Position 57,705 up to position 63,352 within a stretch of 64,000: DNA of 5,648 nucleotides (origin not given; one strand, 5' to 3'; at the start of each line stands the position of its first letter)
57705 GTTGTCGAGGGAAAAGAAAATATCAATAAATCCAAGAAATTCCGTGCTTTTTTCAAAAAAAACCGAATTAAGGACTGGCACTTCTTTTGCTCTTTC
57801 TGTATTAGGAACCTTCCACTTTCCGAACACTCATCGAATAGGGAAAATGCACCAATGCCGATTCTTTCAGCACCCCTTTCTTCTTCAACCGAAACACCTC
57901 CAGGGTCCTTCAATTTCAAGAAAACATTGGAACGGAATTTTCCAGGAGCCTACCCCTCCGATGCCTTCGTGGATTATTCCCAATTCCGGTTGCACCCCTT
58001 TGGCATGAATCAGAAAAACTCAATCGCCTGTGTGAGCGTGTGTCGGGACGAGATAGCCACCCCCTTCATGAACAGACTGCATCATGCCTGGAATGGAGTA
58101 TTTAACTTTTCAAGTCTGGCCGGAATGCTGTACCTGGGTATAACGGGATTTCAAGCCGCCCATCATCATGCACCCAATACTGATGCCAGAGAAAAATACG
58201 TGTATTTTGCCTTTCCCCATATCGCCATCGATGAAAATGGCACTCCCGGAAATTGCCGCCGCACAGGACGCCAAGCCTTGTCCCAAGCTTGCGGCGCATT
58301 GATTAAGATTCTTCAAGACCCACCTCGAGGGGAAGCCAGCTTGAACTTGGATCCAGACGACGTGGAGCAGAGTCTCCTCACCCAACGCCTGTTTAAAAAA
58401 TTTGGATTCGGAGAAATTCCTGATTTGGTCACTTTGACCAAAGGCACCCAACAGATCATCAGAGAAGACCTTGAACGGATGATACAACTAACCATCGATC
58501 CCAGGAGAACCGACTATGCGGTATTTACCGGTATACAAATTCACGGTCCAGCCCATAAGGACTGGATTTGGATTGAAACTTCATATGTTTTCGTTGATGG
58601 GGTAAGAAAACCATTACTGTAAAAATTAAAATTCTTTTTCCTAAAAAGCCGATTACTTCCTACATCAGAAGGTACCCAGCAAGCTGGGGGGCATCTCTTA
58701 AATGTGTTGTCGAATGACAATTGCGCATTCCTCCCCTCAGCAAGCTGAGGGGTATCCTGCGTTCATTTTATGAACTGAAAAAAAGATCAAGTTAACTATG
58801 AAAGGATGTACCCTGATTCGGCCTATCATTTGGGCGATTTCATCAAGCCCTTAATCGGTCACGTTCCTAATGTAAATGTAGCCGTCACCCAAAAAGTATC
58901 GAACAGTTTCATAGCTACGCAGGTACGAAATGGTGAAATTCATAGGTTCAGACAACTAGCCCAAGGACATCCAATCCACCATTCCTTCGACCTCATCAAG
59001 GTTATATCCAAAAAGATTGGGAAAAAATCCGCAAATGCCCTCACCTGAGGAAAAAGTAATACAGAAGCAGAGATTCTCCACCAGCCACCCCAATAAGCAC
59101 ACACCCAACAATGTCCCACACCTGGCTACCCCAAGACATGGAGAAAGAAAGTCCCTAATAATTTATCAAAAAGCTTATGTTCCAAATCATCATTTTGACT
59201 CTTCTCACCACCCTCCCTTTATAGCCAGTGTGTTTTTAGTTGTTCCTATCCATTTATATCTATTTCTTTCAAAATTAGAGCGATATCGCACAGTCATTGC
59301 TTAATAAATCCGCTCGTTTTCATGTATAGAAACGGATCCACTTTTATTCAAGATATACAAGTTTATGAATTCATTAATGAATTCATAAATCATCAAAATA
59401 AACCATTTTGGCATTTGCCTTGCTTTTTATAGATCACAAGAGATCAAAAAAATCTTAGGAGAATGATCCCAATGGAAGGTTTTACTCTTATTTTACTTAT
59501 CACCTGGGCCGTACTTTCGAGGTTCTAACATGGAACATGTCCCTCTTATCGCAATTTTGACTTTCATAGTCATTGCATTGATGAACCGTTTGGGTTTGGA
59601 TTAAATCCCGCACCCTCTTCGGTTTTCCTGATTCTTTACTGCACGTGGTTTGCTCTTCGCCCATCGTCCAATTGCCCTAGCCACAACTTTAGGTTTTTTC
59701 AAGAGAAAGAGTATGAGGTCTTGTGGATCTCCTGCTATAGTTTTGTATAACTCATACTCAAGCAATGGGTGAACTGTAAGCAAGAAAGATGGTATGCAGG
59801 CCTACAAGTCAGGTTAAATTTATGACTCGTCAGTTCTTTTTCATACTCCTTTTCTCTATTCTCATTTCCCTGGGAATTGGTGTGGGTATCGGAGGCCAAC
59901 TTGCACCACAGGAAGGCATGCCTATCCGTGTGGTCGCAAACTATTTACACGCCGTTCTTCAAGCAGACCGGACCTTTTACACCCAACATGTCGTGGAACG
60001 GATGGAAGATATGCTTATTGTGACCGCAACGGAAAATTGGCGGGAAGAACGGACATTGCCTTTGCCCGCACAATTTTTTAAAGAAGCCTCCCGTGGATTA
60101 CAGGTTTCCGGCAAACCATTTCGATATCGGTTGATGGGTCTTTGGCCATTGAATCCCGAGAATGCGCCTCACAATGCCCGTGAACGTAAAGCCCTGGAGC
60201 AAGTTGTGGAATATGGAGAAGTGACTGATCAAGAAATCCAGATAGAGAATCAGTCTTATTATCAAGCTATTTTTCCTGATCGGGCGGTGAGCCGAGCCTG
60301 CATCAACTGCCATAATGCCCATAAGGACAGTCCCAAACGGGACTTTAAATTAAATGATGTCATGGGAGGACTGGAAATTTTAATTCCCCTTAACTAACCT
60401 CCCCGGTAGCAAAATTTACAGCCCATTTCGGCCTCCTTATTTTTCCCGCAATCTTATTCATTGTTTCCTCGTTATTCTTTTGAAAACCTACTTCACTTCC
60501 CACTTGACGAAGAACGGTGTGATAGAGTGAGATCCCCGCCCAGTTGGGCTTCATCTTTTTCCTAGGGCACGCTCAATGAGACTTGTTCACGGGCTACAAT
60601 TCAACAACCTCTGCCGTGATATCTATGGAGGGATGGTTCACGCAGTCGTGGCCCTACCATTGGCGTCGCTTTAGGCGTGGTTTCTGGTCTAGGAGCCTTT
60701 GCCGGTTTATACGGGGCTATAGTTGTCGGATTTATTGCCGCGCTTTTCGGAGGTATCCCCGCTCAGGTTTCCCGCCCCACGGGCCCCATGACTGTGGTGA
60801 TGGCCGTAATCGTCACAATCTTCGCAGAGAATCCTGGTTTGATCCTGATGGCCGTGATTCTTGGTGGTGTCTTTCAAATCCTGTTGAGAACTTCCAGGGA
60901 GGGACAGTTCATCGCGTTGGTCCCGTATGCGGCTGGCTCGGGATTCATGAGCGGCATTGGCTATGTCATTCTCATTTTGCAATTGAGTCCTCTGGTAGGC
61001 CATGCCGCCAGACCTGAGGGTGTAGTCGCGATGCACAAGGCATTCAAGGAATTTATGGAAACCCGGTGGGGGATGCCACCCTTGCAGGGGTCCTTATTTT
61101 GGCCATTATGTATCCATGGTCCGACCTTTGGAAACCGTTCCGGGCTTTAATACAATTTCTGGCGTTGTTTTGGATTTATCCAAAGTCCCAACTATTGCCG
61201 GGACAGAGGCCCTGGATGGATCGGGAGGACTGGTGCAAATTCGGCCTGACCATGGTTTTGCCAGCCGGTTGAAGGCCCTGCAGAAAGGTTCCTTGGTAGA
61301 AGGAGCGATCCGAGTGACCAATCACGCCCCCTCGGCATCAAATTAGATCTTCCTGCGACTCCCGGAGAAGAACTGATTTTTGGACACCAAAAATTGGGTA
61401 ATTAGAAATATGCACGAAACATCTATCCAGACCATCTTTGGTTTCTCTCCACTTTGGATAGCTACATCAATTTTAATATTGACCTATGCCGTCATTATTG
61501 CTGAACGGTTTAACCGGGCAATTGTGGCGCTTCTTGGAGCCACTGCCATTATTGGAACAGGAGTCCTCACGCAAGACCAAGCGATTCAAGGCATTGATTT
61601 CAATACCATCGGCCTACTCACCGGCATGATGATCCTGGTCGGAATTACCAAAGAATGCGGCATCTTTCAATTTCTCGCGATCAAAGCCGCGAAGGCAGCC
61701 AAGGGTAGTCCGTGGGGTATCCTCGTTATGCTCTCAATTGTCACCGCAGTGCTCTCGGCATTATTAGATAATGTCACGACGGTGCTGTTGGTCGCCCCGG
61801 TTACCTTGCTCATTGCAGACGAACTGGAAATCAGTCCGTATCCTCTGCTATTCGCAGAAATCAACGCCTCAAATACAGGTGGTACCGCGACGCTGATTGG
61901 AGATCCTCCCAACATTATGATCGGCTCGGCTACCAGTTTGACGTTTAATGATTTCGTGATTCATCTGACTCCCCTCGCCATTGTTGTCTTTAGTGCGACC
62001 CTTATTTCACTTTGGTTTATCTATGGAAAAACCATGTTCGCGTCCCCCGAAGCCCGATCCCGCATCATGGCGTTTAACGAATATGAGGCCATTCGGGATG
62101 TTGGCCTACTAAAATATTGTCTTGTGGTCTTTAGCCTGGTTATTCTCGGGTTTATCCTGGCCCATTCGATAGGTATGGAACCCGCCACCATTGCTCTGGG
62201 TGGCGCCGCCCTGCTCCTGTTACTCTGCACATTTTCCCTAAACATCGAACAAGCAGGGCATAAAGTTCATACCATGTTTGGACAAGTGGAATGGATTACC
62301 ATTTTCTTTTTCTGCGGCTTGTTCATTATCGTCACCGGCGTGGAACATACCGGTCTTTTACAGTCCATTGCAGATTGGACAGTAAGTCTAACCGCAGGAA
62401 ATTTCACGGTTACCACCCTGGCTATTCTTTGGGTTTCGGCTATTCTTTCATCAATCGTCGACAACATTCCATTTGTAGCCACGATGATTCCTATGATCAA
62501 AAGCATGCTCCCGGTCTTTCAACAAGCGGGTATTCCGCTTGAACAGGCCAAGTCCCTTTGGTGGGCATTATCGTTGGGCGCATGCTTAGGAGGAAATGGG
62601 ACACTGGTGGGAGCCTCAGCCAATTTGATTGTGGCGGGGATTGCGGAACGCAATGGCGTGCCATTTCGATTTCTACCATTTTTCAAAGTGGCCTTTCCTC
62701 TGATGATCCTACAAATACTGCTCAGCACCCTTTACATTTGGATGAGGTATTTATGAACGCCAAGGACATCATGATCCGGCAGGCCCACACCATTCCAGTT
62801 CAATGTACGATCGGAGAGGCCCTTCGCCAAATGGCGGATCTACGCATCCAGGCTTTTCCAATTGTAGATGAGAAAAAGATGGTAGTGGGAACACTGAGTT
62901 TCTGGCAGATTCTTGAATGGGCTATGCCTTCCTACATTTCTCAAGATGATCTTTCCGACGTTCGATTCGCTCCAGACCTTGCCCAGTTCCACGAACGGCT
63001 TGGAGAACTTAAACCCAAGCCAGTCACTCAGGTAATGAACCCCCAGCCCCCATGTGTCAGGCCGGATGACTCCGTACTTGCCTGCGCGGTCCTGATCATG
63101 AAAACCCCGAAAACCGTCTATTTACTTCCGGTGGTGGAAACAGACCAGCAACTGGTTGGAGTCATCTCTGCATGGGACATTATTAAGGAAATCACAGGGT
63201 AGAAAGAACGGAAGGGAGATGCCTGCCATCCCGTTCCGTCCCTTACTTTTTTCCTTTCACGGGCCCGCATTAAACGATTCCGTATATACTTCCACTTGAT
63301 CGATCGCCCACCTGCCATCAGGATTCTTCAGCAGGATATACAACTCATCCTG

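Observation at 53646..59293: Shared 14-bp near-palindrome upstream of all four sigma54-type promoters defines a local regulon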

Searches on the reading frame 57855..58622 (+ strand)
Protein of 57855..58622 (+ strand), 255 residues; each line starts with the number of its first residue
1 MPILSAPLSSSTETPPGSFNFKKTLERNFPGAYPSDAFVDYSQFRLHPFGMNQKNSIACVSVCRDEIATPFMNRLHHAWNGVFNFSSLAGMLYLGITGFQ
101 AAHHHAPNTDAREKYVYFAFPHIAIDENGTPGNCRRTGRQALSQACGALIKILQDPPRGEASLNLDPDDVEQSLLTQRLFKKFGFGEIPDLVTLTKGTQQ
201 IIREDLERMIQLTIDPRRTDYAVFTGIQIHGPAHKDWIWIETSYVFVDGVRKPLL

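Call 7: search_protein_families(library=pfam, proteins=[window:57855-58622:+])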
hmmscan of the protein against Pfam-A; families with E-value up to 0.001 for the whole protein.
window:57855-58622:+ (255 aa): 1 family
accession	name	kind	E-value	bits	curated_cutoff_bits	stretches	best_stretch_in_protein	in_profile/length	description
PF18599.6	LCIB_C_CA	-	4.1e-51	173.9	25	1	33-245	2-221/223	Limiting CO2-inducible proteins B/C beta carbonyic anhydrases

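Call 9: find_related_loci(query=window:57855-58622:+, collection=genome_contigs, flank=10000)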
Query window:57855-58622:+ (255 aa) in genome_contigs; peptide patterns used: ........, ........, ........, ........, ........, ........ (x = any residue, [..] = any of these).
131 stretches matched a pattern; 8 encode a relative of the query (tblastn E <= 1e-3); 8 distinct loci.
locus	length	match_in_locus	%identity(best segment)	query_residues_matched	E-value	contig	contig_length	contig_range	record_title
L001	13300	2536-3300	87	1-255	1e-158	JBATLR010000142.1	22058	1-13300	MAG: Nitrospirales bacterium isolate MFD10474_ilm_asm_bin29 k127_101837, whole genome shotgun sequence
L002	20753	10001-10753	88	1-251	2e-156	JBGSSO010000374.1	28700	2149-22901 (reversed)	MAG: Nitrospirales bacterium isolate JTS-AC384 k141_310122, whole genome shotgun sequence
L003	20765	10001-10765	86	1-255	1e-153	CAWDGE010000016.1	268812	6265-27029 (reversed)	MAG: uncultured Nitrospirales bacterium isolate MFD06229.bin.2.155 genome assembly, contig: contig_54592, whole genome s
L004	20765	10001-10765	85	1-255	1e-151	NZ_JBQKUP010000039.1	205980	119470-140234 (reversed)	Nitrospira sp. T9 6587_E_k141_142, whole genome shotgun sequence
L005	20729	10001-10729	87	13-255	3e-150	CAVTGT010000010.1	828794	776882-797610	MAG: uncultured Nitrospiraceae bacterium isolate MFD06229.bin.1.242 genome assembly, contig: contig_4470, whole genome s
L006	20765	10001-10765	84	1-255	1e-148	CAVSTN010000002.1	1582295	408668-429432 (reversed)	MAG: uncultured Nitrospiraceae bacterium isolate MFD05684.bin.2.280 genome assembly, contig: contig_18214, whole genome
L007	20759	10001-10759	83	1-253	2e-147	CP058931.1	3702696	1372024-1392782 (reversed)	MAG: Nitrospira sp. isolate DJ chromosome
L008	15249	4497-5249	58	1-253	1e-90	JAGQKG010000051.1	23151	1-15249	MAG: Nitrospira sp. isolate HKST-UBA08 NODE_51_length_23151_cov_4.684883, whole genome shotgun sequence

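Call 36: search_protein_families(library=ncbifam, proteins=[window:57855-58622:+], max_evalue=0.00001)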
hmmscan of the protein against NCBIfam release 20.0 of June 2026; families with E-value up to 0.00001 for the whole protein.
window:57855-58622:+ (255 aa): 0 families

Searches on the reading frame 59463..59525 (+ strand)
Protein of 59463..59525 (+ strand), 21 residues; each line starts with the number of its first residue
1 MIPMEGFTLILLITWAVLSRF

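Call 67: search_protein_families(library=pfam, proteins=[window:59463-59525:+], max_evalue=1)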
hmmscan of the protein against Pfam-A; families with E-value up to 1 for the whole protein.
seq(21 aa): 0 families

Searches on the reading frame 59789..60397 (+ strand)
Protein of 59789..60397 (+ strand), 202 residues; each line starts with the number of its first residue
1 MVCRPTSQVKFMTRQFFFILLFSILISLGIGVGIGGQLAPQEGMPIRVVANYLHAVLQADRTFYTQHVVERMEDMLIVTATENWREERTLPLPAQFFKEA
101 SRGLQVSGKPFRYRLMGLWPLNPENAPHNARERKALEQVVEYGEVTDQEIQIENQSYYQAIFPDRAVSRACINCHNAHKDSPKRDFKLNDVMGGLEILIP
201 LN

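Call 7: search_protein_families(library=pfam, proteins=[window:59789-60397:+])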
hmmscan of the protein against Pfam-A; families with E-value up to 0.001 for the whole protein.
window:59789-60397:+ (202 aa): 1 family
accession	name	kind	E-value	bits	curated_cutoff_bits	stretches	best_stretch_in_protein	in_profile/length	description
PF11845.13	Tll0287-like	-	4.7e-19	69.7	24.1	1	50-200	12-144/144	Tll0287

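Call 36: search_protein_families(library=ncbifam, proteins=[window:59789-60397:+], max_evalue=0.00001)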
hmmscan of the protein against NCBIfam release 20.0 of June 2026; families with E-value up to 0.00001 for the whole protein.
window:59789-60397:+ (202 aa): 0 families

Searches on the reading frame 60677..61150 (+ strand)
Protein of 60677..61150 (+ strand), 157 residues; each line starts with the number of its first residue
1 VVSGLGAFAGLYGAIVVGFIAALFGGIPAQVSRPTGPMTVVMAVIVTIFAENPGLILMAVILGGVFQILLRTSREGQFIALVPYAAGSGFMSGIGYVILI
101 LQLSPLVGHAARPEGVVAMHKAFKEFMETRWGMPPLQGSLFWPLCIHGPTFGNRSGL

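Call 7: search_protein_families(library=pfam, proteins=[window:60677-61150:+])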
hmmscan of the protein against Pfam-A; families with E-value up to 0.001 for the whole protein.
window:60677-61150:+ (157 aa): 1 family
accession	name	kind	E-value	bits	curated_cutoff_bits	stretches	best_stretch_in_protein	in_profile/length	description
PF00916.26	Sulfate_transp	-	4.9e-19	68.8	23.2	1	2-131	25-162/380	Sulfate permease family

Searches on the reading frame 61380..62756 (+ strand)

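Call 7: search_protein_families(library=pfam, proteins=[window:61380-62756:+])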
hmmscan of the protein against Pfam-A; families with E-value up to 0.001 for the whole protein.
window:61380-62756:+ (458 aa): 3 families
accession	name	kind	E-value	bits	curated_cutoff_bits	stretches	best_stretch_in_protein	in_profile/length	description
PF03600.22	CitMHS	-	8.7e-89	298.4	31.9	1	36-400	1-336/336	Citrate transporter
PF02040.21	ArsB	-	3.4e-20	73.2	22.2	1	28-455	2-423/423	Arsenical pump membrane protein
PF06450.18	NhaB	-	4.6e-08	32.8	27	1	164-374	213-420/515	Bacterial Na+/H+ antiporter B (NhaB)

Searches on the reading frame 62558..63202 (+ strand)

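Call 7: search_protein_families(library=pfam, proteins=[window:62558-63202:+])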
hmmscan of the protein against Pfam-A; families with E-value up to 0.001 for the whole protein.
window:62558-63202:+ (214 aa): 1 family
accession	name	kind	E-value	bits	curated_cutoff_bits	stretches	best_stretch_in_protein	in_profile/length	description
PF00571.33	CBS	-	7.9e-23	81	24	2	156-213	1-56/57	CBS domain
